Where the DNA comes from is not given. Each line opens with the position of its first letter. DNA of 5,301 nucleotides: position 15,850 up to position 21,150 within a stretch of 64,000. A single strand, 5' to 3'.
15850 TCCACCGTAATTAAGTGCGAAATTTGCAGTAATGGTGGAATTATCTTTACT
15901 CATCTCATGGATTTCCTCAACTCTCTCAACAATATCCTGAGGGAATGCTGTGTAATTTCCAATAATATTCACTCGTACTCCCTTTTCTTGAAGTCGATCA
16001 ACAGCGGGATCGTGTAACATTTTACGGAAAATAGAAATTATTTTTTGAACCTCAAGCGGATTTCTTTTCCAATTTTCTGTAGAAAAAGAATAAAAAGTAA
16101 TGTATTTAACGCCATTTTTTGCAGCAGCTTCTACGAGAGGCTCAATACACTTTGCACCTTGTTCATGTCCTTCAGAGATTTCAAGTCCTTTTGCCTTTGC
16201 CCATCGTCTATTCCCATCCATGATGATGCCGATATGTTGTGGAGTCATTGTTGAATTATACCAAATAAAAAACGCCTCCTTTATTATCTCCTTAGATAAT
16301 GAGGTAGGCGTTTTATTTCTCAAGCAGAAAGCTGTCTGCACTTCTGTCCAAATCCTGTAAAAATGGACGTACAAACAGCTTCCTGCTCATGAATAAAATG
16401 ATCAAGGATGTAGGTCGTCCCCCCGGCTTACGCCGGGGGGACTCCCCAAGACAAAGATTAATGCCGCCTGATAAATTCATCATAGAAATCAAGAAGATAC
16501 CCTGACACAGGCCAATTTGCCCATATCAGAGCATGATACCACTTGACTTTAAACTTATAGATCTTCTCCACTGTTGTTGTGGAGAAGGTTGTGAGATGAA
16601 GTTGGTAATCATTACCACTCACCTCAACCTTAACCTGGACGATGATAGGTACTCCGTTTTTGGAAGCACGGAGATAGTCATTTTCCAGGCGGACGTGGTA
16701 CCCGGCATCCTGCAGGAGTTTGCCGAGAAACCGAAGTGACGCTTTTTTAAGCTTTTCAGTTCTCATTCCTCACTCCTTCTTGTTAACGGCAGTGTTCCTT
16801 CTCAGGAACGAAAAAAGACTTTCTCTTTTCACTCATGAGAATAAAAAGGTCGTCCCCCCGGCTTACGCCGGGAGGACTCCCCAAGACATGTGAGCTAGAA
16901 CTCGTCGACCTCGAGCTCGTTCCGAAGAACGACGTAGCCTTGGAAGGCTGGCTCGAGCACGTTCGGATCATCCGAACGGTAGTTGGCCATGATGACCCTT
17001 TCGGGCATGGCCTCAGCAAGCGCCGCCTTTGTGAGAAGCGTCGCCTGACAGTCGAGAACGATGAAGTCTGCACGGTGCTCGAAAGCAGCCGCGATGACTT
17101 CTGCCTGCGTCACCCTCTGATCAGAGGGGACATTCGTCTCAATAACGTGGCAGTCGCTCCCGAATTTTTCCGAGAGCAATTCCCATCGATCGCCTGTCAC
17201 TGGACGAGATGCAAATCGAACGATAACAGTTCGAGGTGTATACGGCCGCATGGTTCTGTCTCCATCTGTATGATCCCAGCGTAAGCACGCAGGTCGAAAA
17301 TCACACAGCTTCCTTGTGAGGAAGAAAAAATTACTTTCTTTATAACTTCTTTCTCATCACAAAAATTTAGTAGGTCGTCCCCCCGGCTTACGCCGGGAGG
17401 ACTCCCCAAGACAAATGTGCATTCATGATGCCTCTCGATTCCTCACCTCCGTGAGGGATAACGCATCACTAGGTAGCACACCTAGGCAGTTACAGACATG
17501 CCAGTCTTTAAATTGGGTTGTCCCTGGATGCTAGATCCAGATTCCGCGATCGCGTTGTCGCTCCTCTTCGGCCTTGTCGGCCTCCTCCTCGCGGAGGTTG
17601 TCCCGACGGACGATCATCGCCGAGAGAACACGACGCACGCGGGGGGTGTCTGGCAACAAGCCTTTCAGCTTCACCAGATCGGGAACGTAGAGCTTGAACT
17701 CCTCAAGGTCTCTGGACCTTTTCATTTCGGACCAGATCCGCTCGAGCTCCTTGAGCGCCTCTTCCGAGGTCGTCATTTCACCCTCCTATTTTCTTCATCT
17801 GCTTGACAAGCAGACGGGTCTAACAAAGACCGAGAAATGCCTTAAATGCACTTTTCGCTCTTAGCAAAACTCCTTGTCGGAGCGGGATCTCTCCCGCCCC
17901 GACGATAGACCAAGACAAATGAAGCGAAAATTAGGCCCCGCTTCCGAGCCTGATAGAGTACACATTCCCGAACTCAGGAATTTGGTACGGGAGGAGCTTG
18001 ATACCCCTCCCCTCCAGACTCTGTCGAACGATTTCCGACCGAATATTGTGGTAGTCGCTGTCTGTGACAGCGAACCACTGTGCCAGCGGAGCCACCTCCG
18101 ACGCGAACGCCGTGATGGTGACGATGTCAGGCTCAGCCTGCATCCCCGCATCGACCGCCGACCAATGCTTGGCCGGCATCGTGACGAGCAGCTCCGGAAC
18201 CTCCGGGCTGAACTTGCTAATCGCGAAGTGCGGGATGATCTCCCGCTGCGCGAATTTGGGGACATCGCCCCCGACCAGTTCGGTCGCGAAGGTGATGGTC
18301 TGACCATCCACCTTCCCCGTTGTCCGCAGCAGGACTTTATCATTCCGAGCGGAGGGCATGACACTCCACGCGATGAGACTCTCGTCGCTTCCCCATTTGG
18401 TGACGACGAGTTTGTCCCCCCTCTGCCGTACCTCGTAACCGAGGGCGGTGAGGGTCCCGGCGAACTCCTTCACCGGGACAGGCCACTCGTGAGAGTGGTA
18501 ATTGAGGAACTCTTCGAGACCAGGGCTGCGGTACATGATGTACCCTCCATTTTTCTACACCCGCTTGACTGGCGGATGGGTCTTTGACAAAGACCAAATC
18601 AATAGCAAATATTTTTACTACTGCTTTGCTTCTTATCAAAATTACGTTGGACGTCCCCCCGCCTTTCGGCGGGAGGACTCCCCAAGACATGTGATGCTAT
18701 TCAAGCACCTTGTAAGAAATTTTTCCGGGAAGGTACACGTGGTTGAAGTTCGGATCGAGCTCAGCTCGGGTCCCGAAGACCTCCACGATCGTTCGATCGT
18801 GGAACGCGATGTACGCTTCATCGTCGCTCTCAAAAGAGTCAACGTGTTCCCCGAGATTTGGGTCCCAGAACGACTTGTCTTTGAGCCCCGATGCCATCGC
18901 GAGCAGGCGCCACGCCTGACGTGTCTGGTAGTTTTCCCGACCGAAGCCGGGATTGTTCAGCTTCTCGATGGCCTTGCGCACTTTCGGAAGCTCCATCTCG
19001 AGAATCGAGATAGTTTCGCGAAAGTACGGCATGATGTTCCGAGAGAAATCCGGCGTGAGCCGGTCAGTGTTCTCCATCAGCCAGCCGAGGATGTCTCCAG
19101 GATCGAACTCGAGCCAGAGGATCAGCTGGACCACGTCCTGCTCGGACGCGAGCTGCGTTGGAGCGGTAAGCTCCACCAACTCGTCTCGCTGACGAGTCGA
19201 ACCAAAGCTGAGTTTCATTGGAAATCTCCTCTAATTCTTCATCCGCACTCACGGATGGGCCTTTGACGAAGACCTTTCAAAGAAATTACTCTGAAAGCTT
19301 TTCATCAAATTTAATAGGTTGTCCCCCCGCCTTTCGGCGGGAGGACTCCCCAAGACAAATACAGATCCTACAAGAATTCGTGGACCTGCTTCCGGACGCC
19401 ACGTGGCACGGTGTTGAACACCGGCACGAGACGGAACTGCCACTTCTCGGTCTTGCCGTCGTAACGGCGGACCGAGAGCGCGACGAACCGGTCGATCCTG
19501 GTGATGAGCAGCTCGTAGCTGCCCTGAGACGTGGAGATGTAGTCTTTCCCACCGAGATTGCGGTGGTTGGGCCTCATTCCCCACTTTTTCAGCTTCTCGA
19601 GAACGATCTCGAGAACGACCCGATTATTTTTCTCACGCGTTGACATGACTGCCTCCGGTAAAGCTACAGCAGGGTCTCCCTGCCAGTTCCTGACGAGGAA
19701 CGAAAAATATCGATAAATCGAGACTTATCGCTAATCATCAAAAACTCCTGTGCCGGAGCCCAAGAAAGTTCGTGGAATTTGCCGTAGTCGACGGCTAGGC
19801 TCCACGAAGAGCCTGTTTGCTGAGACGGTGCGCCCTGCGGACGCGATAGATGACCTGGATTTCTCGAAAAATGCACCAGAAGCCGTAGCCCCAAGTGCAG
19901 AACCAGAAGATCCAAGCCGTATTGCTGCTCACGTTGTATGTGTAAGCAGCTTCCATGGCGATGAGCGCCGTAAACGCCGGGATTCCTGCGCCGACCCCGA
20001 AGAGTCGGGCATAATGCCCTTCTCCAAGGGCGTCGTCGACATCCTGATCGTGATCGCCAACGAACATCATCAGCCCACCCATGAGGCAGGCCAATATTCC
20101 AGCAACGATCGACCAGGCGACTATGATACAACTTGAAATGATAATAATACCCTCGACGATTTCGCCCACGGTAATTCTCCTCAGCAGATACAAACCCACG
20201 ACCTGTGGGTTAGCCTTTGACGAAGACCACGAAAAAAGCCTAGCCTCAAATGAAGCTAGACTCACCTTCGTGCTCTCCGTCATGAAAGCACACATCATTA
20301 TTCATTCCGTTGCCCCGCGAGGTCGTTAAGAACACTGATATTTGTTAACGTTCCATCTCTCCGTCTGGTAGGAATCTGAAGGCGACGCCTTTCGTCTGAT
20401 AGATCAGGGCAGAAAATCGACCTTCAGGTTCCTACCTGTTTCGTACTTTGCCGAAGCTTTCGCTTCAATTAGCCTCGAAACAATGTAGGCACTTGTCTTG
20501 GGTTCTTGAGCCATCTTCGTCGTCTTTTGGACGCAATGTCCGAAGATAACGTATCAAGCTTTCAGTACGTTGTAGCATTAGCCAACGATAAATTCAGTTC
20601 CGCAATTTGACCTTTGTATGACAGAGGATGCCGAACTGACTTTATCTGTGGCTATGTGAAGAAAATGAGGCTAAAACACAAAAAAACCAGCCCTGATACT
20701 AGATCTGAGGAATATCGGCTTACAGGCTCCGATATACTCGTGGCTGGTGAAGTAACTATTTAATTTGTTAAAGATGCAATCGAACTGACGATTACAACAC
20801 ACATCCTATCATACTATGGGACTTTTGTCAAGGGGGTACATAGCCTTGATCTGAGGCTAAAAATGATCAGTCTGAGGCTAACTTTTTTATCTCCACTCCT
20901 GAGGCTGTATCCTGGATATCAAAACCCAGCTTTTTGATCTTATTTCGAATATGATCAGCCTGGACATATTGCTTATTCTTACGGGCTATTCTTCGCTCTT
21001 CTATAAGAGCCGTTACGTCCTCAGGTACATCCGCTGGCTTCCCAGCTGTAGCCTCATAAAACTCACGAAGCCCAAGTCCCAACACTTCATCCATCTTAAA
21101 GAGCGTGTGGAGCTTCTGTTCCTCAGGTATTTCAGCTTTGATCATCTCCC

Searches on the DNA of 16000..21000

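Call 81: search_rna_families(source=window, start=16000, end=21000, threshold=evalue, max_evalue=0.01)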
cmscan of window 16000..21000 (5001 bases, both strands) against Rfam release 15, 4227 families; matches with E-value up to 0.01: 0.
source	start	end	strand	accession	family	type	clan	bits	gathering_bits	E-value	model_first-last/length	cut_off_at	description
